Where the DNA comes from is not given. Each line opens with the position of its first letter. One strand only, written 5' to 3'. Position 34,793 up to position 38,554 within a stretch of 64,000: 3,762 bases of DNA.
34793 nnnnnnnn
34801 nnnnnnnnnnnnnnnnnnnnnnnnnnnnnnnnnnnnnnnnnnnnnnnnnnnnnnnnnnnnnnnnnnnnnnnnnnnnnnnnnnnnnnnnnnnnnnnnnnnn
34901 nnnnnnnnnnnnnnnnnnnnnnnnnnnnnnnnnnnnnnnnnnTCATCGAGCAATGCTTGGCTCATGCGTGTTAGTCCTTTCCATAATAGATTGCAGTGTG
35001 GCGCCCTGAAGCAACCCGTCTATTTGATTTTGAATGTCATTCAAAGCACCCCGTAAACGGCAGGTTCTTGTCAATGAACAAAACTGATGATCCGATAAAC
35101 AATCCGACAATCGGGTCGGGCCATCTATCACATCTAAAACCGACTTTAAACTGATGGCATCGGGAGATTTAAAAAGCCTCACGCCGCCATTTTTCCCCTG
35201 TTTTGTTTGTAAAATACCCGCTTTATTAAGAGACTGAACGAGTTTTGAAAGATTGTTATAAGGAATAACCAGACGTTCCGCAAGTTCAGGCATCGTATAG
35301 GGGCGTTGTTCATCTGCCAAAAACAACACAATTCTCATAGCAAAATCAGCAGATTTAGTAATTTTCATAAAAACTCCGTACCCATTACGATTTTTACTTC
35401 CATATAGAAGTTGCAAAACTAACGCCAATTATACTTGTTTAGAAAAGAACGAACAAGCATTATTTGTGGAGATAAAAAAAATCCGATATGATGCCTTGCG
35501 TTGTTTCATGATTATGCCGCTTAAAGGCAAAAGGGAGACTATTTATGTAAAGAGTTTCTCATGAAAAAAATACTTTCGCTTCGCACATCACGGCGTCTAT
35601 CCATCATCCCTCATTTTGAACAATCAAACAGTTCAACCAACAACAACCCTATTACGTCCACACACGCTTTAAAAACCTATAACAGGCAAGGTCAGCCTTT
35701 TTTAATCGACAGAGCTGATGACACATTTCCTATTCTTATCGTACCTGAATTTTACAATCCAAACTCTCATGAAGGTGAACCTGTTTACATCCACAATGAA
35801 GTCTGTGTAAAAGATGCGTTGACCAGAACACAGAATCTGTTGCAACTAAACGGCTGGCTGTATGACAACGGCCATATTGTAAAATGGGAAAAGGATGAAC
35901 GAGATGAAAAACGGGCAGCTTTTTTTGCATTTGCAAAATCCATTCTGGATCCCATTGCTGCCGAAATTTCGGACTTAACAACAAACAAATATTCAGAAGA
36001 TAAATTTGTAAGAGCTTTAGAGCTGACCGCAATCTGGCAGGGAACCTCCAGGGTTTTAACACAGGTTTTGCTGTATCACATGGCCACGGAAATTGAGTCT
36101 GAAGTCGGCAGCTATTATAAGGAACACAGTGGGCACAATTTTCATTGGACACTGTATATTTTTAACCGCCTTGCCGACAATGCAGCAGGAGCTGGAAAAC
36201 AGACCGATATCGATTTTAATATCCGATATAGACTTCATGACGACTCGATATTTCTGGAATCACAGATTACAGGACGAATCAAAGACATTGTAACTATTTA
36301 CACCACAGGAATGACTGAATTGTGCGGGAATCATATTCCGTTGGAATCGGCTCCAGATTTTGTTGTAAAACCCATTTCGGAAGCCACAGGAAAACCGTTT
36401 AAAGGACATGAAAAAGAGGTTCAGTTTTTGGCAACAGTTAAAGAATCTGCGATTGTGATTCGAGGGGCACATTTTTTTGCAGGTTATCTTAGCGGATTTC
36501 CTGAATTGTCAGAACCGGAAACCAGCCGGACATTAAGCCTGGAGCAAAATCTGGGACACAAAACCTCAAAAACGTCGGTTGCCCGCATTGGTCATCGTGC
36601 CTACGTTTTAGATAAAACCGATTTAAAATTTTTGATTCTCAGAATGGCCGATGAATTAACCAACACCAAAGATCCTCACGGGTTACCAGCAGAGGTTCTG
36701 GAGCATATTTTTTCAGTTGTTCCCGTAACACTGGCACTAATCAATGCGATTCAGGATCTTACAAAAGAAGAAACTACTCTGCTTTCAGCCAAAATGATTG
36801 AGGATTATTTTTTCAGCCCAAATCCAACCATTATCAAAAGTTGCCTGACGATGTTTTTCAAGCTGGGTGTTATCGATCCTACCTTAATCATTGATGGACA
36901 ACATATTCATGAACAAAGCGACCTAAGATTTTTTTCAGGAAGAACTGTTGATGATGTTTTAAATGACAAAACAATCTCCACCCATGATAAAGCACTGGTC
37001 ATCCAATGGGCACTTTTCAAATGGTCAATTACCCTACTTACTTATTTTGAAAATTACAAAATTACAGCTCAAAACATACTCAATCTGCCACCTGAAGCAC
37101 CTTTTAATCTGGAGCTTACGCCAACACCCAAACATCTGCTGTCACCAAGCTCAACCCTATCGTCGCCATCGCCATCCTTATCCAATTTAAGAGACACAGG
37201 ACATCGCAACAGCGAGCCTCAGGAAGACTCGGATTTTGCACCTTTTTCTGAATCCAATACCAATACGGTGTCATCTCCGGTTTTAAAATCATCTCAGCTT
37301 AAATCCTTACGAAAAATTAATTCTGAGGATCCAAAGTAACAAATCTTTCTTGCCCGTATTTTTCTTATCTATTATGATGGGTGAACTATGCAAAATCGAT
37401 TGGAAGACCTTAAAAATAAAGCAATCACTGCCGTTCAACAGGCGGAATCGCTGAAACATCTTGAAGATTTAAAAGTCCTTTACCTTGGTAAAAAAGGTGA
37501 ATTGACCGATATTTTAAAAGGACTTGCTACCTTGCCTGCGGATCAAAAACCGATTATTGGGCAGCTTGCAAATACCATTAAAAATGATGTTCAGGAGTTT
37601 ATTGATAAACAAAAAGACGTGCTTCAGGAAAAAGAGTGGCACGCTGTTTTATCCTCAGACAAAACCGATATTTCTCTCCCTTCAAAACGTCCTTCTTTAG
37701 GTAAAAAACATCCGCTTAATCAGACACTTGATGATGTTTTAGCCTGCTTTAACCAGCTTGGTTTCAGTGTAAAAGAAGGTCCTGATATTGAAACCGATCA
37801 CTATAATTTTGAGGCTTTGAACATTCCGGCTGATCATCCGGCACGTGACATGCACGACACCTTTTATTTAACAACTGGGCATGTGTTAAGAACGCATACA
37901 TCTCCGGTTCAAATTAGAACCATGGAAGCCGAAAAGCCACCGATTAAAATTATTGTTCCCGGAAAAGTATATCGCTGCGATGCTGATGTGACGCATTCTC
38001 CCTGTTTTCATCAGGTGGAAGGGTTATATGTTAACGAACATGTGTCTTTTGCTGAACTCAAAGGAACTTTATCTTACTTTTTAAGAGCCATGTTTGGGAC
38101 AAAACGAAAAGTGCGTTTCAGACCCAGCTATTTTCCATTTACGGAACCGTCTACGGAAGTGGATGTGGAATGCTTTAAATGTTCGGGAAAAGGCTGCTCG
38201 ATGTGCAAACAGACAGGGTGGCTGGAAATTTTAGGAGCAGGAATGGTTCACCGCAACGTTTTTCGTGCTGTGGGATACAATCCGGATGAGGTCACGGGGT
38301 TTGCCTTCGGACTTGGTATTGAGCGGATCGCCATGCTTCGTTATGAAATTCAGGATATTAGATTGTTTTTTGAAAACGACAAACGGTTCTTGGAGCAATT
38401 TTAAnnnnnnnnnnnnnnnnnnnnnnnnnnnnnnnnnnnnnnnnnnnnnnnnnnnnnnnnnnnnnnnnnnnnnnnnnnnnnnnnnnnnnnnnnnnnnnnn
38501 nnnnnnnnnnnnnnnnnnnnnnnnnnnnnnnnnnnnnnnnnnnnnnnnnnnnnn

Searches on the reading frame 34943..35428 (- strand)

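Call 27: search_protein_families(library=pfam, proteins=[window:34943-35428:-], max_evalue=0.001)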
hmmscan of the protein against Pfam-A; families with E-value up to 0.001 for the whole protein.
window:34943-35428:- (161 aa): 3 families
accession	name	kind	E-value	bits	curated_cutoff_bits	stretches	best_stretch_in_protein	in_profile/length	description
PF02082.26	Rrf2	-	1.7e-29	103.1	30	1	23-150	1-131/132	Iron-dependent Transcriptional regulator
PF09339.16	HTH_IclR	-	0.00017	21.8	22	0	30-75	5-50/52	IclR helix-turn-helix domain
PF12802.13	MarR_2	-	0.00024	21.6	27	1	31-74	8-51/61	MarR family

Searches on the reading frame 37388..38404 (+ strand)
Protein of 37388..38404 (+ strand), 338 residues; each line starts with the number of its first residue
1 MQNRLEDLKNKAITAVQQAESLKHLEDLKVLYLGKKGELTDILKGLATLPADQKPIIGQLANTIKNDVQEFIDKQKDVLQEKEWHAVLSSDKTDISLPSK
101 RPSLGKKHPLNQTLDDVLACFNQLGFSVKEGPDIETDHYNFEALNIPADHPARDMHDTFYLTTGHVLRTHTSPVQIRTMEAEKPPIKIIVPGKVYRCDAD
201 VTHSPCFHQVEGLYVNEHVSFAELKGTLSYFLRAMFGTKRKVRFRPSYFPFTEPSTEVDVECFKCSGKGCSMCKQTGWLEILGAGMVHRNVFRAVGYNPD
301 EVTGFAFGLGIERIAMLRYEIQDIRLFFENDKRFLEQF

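Call 14: search_protein_families(library=pfam, proteins=[window:37388-38404:+], max_evalue=0.001)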
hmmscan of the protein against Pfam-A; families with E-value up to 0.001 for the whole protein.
window:37388-38404:+ (338 aa): 2 families
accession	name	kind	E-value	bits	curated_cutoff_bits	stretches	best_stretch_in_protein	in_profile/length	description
PF01409.25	tRNA-synt_2d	-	1.8e-102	342.5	19.8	1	93-338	2-246/246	tRNA synthetases class II core domain (F)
PF02912.23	Phe_tRNA-synt_N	-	6.1e-23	81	22.3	1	21-88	2-69/69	Aminoacyl tRNA synthetase class II, N-terminal domain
